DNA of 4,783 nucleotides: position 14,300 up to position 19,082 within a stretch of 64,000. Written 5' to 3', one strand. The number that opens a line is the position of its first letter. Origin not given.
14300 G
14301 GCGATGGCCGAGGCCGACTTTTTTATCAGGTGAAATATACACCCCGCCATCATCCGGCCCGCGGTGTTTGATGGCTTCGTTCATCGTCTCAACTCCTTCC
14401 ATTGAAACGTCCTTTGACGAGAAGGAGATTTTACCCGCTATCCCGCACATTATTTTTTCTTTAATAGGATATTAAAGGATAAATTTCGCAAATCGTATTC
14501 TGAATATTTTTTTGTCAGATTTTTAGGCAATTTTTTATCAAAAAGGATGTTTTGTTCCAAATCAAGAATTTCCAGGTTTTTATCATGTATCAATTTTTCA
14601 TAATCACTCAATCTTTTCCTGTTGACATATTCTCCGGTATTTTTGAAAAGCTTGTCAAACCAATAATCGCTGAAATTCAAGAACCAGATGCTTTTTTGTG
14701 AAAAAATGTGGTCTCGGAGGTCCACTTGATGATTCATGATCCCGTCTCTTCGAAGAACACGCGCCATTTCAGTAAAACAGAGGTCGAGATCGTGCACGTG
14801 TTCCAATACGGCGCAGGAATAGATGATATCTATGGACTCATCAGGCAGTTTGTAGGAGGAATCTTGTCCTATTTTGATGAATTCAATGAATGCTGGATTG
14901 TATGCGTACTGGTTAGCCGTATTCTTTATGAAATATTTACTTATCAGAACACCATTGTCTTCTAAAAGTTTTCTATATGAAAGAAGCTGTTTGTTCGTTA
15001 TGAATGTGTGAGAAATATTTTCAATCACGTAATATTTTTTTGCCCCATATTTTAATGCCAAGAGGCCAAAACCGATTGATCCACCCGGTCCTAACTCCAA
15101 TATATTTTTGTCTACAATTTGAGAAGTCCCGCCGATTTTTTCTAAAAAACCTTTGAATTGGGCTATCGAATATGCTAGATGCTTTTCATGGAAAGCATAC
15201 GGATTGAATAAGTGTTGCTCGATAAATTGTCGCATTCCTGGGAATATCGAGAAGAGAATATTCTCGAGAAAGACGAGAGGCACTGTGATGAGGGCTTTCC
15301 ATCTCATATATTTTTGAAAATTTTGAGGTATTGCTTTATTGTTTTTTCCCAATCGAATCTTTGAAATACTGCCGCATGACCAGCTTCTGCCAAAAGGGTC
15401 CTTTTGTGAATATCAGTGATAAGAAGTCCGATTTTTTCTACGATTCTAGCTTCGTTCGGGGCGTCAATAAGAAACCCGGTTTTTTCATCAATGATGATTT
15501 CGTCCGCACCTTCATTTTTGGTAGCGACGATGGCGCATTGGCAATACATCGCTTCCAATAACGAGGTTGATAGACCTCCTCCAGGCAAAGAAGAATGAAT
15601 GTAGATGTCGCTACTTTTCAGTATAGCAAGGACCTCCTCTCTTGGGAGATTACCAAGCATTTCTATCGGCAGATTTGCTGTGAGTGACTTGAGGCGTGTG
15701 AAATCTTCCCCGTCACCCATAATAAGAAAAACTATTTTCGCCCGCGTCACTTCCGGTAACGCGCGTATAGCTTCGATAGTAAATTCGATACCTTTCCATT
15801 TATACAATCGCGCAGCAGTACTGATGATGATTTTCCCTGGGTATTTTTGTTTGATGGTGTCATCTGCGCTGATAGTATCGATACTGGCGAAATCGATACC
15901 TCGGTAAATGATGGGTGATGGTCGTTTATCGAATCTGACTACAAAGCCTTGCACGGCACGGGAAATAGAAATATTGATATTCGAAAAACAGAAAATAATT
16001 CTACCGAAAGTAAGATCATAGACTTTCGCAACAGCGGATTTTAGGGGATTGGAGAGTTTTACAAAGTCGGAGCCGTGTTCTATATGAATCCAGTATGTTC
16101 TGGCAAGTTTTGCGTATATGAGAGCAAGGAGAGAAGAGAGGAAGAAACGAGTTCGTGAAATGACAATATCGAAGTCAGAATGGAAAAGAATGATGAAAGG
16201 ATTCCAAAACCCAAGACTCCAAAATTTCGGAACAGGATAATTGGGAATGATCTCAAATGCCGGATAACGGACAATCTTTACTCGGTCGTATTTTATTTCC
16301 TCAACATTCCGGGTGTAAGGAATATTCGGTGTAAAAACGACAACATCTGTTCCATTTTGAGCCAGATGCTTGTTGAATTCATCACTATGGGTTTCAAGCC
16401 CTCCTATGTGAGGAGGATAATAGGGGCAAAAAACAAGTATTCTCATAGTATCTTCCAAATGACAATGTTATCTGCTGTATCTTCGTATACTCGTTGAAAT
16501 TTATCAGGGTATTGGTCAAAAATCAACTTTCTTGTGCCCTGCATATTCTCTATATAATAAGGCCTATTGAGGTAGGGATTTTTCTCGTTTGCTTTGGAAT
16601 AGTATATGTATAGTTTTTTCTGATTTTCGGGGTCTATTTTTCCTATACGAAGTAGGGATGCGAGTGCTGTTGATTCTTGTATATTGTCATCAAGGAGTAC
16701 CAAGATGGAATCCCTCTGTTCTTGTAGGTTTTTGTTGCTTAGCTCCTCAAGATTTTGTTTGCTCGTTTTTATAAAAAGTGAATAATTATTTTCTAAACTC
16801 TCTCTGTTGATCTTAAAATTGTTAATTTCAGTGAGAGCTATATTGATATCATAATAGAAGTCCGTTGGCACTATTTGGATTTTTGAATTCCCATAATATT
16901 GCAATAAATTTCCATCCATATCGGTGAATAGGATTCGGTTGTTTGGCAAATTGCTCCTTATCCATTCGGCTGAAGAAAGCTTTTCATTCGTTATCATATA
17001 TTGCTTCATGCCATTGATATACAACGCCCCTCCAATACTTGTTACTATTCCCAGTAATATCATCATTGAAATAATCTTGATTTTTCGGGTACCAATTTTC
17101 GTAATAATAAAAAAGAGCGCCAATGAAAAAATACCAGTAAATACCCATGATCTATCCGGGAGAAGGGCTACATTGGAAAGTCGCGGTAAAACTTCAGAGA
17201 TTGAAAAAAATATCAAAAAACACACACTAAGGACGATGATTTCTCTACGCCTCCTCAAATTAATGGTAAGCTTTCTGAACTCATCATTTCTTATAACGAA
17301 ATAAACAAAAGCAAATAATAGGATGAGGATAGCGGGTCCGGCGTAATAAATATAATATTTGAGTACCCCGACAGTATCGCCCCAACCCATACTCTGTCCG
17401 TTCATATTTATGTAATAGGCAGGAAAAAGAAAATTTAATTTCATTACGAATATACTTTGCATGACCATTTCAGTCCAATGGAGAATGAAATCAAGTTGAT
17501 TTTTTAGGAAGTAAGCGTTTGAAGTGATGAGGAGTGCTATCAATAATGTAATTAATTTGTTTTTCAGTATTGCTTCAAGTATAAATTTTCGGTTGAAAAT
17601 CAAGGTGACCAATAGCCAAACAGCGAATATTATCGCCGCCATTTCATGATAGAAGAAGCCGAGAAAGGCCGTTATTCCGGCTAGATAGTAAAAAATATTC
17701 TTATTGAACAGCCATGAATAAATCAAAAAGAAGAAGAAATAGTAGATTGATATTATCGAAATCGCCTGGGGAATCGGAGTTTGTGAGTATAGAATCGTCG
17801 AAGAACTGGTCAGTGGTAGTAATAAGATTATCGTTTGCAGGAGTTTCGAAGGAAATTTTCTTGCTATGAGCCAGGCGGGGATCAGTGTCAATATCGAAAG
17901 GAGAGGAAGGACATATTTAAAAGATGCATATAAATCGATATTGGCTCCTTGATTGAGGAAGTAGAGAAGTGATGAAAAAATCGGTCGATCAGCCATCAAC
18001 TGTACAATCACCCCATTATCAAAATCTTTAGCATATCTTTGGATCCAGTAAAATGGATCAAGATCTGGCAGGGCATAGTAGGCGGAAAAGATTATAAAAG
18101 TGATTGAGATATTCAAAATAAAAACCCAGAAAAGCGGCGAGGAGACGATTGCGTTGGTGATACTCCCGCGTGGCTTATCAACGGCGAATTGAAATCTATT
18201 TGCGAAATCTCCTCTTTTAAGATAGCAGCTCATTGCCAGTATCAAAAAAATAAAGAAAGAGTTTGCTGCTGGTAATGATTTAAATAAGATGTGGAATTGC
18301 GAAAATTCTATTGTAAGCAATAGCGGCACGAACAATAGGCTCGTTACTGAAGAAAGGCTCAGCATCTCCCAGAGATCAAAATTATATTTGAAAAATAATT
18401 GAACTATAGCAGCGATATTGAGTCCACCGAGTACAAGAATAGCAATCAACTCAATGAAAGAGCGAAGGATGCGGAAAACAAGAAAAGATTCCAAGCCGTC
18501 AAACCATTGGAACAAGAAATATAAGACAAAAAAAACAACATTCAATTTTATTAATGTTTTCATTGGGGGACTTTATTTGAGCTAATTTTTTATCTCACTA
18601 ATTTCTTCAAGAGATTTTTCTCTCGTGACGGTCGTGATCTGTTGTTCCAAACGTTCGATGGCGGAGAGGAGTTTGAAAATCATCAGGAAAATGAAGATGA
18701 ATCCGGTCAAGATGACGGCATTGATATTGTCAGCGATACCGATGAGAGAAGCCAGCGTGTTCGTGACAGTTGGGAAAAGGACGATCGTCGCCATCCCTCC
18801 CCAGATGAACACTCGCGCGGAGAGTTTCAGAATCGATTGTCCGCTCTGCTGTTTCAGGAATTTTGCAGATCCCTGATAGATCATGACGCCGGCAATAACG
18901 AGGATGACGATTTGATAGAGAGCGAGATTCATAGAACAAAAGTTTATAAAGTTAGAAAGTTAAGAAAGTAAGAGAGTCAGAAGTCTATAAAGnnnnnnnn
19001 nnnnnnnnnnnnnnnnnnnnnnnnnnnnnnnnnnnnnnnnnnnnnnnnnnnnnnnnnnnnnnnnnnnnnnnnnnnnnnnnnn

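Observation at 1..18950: Sharp base-composition discontinuity: an AT-rich 18.5 kb tailoring island joined to the roughly 50% GC core cluster within one co-directional gene string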

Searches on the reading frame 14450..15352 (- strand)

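Call 6: search_protein_families(library=pfam, proteins=[window:14450-15352:-])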
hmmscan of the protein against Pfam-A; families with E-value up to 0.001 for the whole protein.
window:14450-15352:- (300 aa): 5 families
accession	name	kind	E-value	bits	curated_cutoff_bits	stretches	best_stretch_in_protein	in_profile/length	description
PF08241.18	Methyltransf_11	-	2.8e-11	44.3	21.2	1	135-206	24-93/95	Methyltransferase domain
PF13489.12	Methyltransf_23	-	3e-06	27.5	27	1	76-263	19-162/164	Methyltransferase domain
PF08242.18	Methyltransf_12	-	1.8e-05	25.8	30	1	137-205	28-97/98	Methyltransferase domain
PF13649.12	Methyltransf_25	-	1.9e-05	25.7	27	1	137-204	29-97/97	Methyltransferase domain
PF13847.12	Methyltransf_31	-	7.9e-05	22.8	27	1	169-206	70-107/145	Methyltransferase domain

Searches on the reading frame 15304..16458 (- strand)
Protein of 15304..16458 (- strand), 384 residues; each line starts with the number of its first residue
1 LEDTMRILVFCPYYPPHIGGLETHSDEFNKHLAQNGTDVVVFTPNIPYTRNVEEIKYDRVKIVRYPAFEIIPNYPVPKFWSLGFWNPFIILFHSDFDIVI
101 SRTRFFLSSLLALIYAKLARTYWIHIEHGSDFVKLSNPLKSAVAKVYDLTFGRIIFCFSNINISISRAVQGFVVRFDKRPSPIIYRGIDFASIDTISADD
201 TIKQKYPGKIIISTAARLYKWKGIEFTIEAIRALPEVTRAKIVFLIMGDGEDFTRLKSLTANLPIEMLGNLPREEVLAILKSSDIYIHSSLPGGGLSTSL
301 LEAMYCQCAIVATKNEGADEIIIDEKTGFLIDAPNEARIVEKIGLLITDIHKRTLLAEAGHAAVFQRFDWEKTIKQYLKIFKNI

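Call 6: search_protein_families(library=pfam, proteins=[window:15304-16458:-])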
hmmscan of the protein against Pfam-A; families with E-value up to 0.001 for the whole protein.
window:15304-16458:- (384 aa): 5 families
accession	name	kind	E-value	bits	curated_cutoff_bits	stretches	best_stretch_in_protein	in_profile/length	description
PF00534.26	Glycos_transf_1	-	9.1e-32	110.4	26.4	1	202-360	8-169/172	Glycosyl transferases group 1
PF13692.12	Glyco_trans_1_4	-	2.7e-23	83.3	27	1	211-349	3-142/142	Glycosyl transferases group 1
PF13439.12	Glyco_transf_4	-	1.4e-13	51.7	28.5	1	18-190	1-168/170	Glycosyltransferase Family 4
PF13524.12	Glyco_trans_1_2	-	2.1e-10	41.2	25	1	227-378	5-143/144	Glycosyl transferase-like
PF13579.12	Glyco_trans_4_4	-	3.8e-06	27.8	29.7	1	19-150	1-124/158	Glycosyl transferase 4-like domain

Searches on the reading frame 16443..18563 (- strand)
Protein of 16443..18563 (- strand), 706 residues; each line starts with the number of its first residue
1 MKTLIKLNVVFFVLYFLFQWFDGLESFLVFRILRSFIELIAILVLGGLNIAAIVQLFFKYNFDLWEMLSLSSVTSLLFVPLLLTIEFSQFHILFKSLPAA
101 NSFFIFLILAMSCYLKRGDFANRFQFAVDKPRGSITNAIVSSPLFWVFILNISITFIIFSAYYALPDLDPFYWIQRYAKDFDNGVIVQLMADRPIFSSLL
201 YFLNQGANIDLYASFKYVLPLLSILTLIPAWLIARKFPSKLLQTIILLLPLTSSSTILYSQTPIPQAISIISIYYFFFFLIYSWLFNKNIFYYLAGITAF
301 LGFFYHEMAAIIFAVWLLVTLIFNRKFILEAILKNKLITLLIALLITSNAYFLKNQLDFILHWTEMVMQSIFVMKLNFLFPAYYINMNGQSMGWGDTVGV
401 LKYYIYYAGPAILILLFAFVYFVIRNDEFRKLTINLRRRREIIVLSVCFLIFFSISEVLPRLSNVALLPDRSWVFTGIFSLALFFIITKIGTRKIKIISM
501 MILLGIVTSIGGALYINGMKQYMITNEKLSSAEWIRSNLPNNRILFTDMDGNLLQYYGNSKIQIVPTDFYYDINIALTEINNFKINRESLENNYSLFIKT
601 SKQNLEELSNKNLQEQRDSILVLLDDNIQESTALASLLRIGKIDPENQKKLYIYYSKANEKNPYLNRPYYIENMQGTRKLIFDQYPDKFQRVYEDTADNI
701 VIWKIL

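Call 6: search_protein_families(library=pfam, proteins=[window:16443-18563:-])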
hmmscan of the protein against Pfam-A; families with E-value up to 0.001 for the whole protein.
window:16443-18563:- (706 aa): 0 families

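Call 23: search_protein_families(library=ncbifam, proteins=[window:16443-18563:-], max_evalue=0.01)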
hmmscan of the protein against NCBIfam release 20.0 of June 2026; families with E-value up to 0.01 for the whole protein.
window:16443-18563:- (706 aa): 0 families

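Call 45: search_solved_structures(query=A1, max_evalue=10, show_alignments=1)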
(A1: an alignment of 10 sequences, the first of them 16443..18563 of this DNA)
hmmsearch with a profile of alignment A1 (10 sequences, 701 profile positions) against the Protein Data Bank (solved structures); distinct sequences matched with E-value up to 10: 15.
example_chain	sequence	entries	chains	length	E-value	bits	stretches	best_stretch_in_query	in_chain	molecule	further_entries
2bas_A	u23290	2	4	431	0.0091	17.5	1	569-671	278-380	YkuI protein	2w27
6s6b_M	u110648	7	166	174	0.79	11.1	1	519-696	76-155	CRISPR-associated protein Cmrx | CRISPR-associated protein Cmr7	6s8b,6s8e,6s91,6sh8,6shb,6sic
7uhb_K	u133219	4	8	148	1.4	10.2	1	561-639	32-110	Multivalent miniprotein inhibitor AHB2-2GS-SB175 | Pan-variant miniprotein TRI2-2 | TRI2-2 minibinder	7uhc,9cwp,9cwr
6n46_A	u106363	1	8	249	1.6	10.1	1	600-691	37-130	Serine/threonine-protein kinase PLK4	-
4n7v_A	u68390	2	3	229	1.9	9.8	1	605-691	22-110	Serine/threonine-protein kinase PLK4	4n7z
4n9j_A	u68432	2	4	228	1.9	9.8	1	605-691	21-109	Serine/threonine-protein kinase PLK4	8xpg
6n45_A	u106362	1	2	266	2.3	9.6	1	604-691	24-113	Chimera protein of Serine/threonine-protein kinase PLK4 and DDB1- and CUL4-associated fact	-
7edr_C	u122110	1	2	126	3.7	8.9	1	568-639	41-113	Moesin/ezrin/radixin homolog 2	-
8oin_Aa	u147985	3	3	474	3.9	8.8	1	511-641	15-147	Peptide chain release factor 1, mitochondrial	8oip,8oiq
8oir_Aa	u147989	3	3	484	4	8.8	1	511-641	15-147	Peptide chain release factor 1, mitochondrial | Peptide chain release factor 1, mitochondrial,mtRF1(AAQ)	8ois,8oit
6kos_A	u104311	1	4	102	4.2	8.7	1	569-643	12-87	SUWA (Super WA20)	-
3n4x_A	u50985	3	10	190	4.8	8.5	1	584-645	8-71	Monopolin complex subunit CSM1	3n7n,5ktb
9s4q_25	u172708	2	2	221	6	8.2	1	580-651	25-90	Kinetochore protein SPC25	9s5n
8qat_A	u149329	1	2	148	7.7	7.8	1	570-647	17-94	Protein Hook homolog 3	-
2efk_A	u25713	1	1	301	8.3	7.7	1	572-689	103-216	Cdc42-interacting protein 4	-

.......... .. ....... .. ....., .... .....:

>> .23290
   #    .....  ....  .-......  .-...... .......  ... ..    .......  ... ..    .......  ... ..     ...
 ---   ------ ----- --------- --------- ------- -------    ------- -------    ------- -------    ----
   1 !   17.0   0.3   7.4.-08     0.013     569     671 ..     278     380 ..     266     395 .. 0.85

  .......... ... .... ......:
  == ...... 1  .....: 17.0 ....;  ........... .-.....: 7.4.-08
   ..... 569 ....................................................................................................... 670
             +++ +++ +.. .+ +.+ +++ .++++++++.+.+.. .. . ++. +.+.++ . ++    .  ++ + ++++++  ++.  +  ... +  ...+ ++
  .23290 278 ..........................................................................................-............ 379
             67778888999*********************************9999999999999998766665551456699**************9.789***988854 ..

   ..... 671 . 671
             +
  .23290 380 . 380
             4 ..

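Call 46: search_protein_families(library=pfam, alignment_id=A1, max_evalue=1)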
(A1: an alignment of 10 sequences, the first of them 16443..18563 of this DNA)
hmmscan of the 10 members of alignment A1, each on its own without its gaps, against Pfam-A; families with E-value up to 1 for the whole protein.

A. member 1, window:16443-18563:- (706 aa): 0 families

B. families by the number of members that match (of 10 scanned): 7 families
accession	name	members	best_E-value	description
PF04995.19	CcmD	2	0.32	Heme exporter protein D (CcmD)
PF10046.14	BLOC1_2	1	0.026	Biogenesis of lysosome-related organelles complex-1 subunit 2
PF23535.1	Microp_apicomplexa_21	1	0.068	Apicomplexa microprotein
PF04574.18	DUF592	1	0.12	Protein of unknown function (DUF592)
PF20315.3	DUF6611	1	0.22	Family of unknown function (DUF6611)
PF15188.11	CCDC-167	1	0.36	Coiled-coil domain-containing protein 167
PF14987.11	NADHdh_A3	1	0.8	NADH dehydrogenase 1 alpha subcomplex subunit 3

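Call 47: find_homologous_proteins(query=window:16443-18563:-, max_evalue=1e-10)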
Query window:16443-18563:- (706 aa): 59 proteins with E <= 1e-10 among 8000 candidates.
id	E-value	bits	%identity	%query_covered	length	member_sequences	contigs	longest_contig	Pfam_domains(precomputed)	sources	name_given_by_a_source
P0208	0.0e+0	1528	100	100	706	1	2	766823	-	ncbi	ncbi:MAG: hypothetical protein WAV46_03805 [Candidatus Moraniibacteriota bacterium]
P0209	0.0e+0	1107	71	100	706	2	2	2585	-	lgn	-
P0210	4.4e-292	989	64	100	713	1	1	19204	-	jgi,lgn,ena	-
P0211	9.4e-283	958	63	100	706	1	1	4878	-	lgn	-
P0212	9.3e-267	905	61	100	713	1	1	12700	-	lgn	-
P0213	4.3e-234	797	54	100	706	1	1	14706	-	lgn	-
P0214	1.2e-225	770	53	100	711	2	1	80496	-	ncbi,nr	ncbi:MAG TPA: hypothetical protein DEA27_01960 [Candidatus Moranbacteria bacterium]|nr:hypothetical 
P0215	2.5e-208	712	49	100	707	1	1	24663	-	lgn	-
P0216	3.3e-184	633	45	100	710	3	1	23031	-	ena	-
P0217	3.5e-175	603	43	100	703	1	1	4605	-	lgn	-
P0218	1.7e-157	544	41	100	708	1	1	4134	-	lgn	-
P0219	3.2e-145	504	41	100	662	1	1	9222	-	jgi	jgi:hypothetical protein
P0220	1.6e-138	482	40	95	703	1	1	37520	-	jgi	jgi:hypothetical protein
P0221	4.0e-136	474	38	97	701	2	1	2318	-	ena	-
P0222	9.0e-135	469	38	100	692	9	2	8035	-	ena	-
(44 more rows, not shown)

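Call 58: predict_structure(alignment_id=A2)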
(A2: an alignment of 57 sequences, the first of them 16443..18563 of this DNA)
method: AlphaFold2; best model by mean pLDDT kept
length: 706 residues; sequences in the alignment: 57
mean_pLDDT: 89.0   pTM: 0.87
mean pLDDT of the five models: 89.0, 88.6, 88.6, 87.7, 87.0
residues with pLDDT >= 90: 450; 70-90: 204; 50-70: 43; < 50: 9
segments of 3 or more residues with pLDDT < 50: 128-131, 586-588
pLDDT, mean of each block of 10 residues (from residue 1): 90 92 86 93 96 89 92 97 96 94 96 78 53 69 95 95 84 92 92 94 94 95 97 95 97 96 95 98 96 97 93 97 94 93 89 84 86 83 83 87 94 96 94 95 98 94 85 96 94 87 97 93 90 95 89 89 88 91 62 79 87 84 85 72 59 91 76 62 93 91 94
secondary structure, 60 per line:
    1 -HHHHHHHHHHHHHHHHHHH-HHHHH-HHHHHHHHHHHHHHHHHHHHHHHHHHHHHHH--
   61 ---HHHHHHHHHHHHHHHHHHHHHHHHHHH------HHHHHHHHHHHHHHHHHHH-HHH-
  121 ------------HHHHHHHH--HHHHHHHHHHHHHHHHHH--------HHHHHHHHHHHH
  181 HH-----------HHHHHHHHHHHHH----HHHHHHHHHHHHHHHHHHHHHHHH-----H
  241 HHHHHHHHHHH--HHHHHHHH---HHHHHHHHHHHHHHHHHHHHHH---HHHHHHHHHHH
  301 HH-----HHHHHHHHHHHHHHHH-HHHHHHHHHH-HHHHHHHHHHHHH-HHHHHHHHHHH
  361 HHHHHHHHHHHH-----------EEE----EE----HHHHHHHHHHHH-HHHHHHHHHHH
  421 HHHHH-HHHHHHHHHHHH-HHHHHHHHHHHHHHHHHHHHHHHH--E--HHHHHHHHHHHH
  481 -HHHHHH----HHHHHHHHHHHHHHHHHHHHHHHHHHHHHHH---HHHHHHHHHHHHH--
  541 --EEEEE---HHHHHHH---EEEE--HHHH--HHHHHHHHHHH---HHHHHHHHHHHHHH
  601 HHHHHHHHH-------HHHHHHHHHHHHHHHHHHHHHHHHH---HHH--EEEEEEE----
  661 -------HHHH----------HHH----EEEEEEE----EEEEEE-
elements in order (helices of 4 or more, strands of 3 or more residues): H2-20 H22-26 H28-58 H64-90 H97-115 H133-140 H143-160 H169-182 H194-206 H211-234 H240-251 H254-261 H265-286 H290-302 H308-323 H325-334 H336-348 H350-372 E384-386 H397-408 H410-425 H427-438 H440-463 H469-480 H482-487 H492-522 H526-538 E543-547 H551-557 E561-564 H567-570 H573-583 H587-609 H617-641 E650-656 H668-671 E689-695 E700-705

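Call 60: fold_search(model_id=the predicted structure, library=pdb)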
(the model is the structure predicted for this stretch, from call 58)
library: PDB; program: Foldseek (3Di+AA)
matches with E <= 10: 90; with E <= 0.001: 10
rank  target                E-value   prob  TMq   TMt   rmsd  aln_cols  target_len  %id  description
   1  6gxc_A                5.0e-06  1.00  0.40  0.40  11.1       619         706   14  Bacterial oligosaccharyltransferase PglB in complex with an inhibitory peptide and a reactive lipid-linked oligosaccha (released 2018-11-14)
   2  5ogl_A                1.3e-05  1.00  0.40  0.40  10.8       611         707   14  Structure of bacterial oligosaccharyltransferase PglB in complex with an acceptor peptide and an lipid-linked oligosac (released 2017-10-25)
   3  3rce_A                1.4e-05  1.00  0.42  0.44  13.8       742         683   13  Bacterial oligosaccharyltransferase PglB (released 2011-06-15)
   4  9n9j_I                2.7e-05  1.00  0.39  0.39  13.3       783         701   11  Structure of a GRP94 folding intermediate engaged with a CCDC134- and FKBP11-bound secretory translocon (released 2025-11-19)
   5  7oci_F                1.6e-04  1.00  0.38  0.41  14.0       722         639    9  Cryo-EM structure of yeast Ost6p containing oligosaccharyltransferase complex (released 2022-02-16)
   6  6s7o_A                1.7e-04  1.00  0.37  0.39  17.1       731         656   10  Cryo-EM structure of human oligosaccharyltransferase complex OST-A (released 2019-12-18)
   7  6s7t_A                3.6e-04  1.00  0.39  0.39  15.1       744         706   11  Cryo-EM structure of human oligosaccharyltransferase complex OST-B (released 2019-12-18)
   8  8pn9_A                4.5e-04  1.00  0.35  0.37  16.6       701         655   12  Structure of human oligosaccharyltransferase OST-A complex bound to NGI-1 (released 2024-05-08)
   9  8b6l_I                5.6e-04  1.00  0.35  0.36  15.5       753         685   10  Subtomogram average of the human Sec61-TRAP-OSTA-translocon (released 2022-12-07)
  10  7zlh_A                6.4e-04  0.98  0.21  0.23  22.0       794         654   13  Cryo-EM structure of C-mannosyltransferase CeDPY19, in apo state, bound to CMT2-Fab and anti-Fab nanobody (released 2023-01-11)
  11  8age_A                1.0e-03  1.00  0.40  0.43  12.8       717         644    9  Structure of yeast oligosaccharylransferase complex with acceptor peptide bound (released 2022-12-07)
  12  6ftg_5                1.4e-03  1.00  0.38  0.40  14.1       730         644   10  Subtomogram average of OST-containing ribosome-translocon complexes from canine rough microsomal membranes (released 2018-03-21)
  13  8agc_A                1.8e-03  1.00  0.37  0.37  11.8       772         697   11  Structure of yeast oligosaccharylransferase complex with lipid-linked oligosaccharide and non-acceptor peptide bound (released 2022-12-07)
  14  6c26_A                2.8e-03  1.00  0.35  0.37  15.6       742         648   10  The Cryo-EM structure of a eukaryotic oligosaccharyl transferase complex (released 2018-01-31)
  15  8agb_A                4.1e-03  1.00  0.37  0.40  15.3       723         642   10  Structure of yeast oligosaccharylransferase complex with lipid-linked oligosaccharide bound (released 2022-12-07)
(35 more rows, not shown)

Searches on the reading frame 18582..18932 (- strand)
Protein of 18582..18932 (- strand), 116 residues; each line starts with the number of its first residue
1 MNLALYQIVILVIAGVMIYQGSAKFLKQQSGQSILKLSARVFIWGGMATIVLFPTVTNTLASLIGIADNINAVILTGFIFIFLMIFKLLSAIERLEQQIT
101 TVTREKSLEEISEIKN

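Call 6: search_protein_families(library=pfam, proteins=[window:18582-18932:-])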
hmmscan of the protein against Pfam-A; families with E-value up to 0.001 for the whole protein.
window:18582-18932:- (116 aa): 1 family
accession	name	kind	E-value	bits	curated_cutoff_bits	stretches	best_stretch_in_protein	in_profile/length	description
PF10066.14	DUF2304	-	2.7e-14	53.7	25.5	1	7-110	3-104/106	Uncharacterized conserved protein (DUF2304)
